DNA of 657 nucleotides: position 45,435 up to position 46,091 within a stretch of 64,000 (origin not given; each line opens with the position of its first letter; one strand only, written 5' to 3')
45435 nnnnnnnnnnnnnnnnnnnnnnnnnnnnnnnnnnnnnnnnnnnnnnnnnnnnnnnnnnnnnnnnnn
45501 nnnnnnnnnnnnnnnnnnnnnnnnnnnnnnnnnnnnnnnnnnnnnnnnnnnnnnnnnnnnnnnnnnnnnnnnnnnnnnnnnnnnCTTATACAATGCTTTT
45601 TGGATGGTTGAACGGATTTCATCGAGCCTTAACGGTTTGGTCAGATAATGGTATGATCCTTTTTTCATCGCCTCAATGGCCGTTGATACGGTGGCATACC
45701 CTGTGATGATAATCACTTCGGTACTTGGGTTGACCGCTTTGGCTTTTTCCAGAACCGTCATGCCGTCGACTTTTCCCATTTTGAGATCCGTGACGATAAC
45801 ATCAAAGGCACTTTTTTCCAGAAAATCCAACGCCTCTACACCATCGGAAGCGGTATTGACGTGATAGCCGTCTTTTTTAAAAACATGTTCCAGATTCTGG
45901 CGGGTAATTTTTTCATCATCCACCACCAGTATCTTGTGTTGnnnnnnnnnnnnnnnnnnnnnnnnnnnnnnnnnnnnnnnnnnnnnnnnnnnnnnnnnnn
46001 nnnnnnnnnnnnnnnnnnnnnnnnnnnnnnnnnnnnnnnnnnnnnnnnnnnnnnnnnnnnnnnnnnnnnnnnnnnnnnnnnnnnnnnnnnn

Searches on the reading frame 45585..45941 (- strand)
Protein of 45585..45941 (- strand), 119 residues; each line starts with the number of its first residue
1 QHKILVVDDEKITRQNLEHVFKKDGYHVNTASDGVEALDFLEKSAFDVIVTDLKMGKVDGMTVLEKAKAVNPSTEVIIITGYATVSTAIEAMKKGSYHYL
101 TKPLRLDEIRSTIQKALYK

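Call 30: search_protein_representatives(protein=window:45585-45941:-)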
Query: 119 residues. Proteins with E-value up to 0.001 (for the whole library): 586869; up to 1e-10: 78597; up to 1e-30: 388. The best 150 are listed.
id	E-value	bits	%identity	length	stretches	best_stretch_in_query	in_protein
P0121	1.9e-67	240.2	38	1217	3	3-117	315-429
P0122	1.5e-66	237.3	30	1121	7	3-117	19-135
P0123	9.9e-62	221.8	39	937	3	2-119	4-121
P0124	1.6e-59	214.7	37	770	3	3-117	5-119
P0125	2.7e-55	201.1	35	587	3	2-117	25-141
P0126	1.0e-54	199.3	35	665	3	2-117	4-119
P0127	5.3e-54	197.0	36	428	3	3-117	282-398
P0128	4.7e-52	190.7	34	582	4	3-117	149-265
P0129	2.4e-51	188.4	32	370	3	2-111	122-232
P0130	2.0e-50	185.5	32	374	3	2-115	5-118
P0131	2.0e-50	185.4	42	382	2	3-117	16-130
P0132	2.3e-49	182.0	34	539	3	3-118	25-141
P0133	1.2e-47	176.6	34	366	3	3-116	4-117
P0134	1.6e-47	176.2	40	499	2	3-119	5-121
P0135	5.9e-47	174.3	42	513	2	3-115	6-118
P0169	3.8e-40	152.4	65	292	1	3-119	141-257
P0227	9.6e-37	141.5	54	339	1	3-118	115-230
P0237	2.0e-36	140.5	56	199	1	3-119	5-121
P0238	2.0e-36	140.5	56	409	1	3-119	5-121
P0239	2.1e-36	140.4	91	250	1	41-119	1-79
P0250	5.3e-36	139.1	57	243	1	3-118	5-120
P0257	7.0e-36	138.7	53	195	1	1-119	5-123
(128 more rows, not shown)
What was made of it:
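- Tried and rejected: Database-wide search with the Lon receiver alone (call 30).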

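Call 47: search_protein_families(library=pfam, proteins=[P0169, P0227, P0237, P0238, P0250, P0257, P0239], max_evalue=0.00001)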
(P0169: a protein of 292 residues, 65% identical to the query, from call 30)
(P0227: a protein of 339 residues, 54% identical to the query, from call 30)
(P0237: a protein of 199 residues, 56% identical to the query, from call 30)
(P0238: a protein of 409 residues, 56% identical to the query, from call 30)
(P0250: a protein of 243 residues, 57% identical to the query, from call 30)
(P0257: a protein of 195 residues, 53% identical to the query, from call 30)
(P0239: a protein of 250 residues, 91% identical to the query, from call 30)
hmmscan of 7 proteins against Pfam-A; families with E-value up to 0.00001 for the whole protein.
P0169 (292 aa): 1 family
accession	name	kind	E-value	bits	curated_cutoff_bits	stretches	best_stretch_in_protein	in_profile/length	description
PF00072.30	Response_reg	-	6.1e-29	100.9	30.2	1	142-251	1-110/111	Response regulator receiver domain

P0227 (339 aa): 1 family
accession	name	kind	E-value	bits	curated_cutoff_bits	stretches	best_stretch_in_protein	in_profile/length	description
PF00072.30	Response_reg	-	6.6e-30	104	30.2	1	116-225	1-110/111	Response regulator receiver domain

P0237 (199 aa): 1 family
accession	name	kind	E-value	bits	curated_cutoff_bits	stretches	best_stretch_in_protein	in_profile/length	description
PF00072.30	Response_reg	-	1e-30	106.6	30.2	1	6-113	1-108/111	Response regulator receiver domain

P0238 (409 aa): 5 families
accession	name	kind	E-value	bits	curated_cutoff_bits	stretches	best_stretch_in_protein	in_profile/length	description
PF00158.32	Sigma54_activat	-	2.2e-67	226.4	20.2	1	144-310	1-167/168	Sigma-54 interaction domain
PF00072.30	Response_reg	-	3.1e-27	95.4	30.2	1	6-113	1-108/111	Response regulator receiver domain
PF14532.12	Sigma54_activ_2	-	1.1e-22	81.2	25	1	145-315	1-138/138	Sigma-54 interaction domain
PF07728.20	AAA_5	-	2.5e-08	34.4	22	1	168-287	2-124/139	AAA domain (dynein-related subfamily)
PF25601.1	AAA_lid_14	-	4.7e-06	26.8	27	0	317-346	2-31/87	AAA+ ATPase lid domain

P0250 (243 aa): 3 families
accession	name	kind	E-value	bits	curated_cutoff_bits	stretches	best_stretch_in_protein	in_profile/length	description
PF00072.30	Response_reg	-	1.4e-27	96.4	30.2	1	6-113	1-108/111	Response regulator receiver domain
PF00158.32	Sigma54_activat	-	1.8e-12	47.7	20.2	1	144-195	1-52/168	Sigma-54 interaction domain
PF14532.12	Sigma54_activ_2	-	3.7e-10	40.6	25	1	145-191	1-47/138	Sigma-54 interaction domain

P0257 (195 aa): 2 families
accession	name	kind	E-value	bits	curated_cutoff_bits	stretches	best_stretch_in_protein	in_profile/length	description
PF00072.30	Response_reg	-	4.4e-29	101.3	30.2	1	8-116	1-109/111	Response regulator receiver domain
PF23198.2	PDE8A_N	-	8.9e-06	26.1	29.6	1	7-84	12-90/147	PDE8A-like, N-terminal domain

P0239 (250 aa): 2 families
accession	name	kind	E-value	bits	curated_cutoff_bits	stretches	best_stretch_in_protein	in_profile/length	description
PF00072.30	Response_reg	-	3.3e-16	59.9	30.2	1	2-73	39-110/111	Response regulator receiver domain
PF00004.35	AAA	-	2.5e-09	38.1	21.2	1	91-156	1-57/131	ATPase family associated with various cellular activities (AAA)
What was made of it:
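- The best single-receiver non-Lon hits in a 1.84-billion-protein library are REC-Sigma54_activat proteins at 56-57% identity (calls 30, 47).
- Tried and rejected: Only the few single-receiver hits were informative (call 47).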
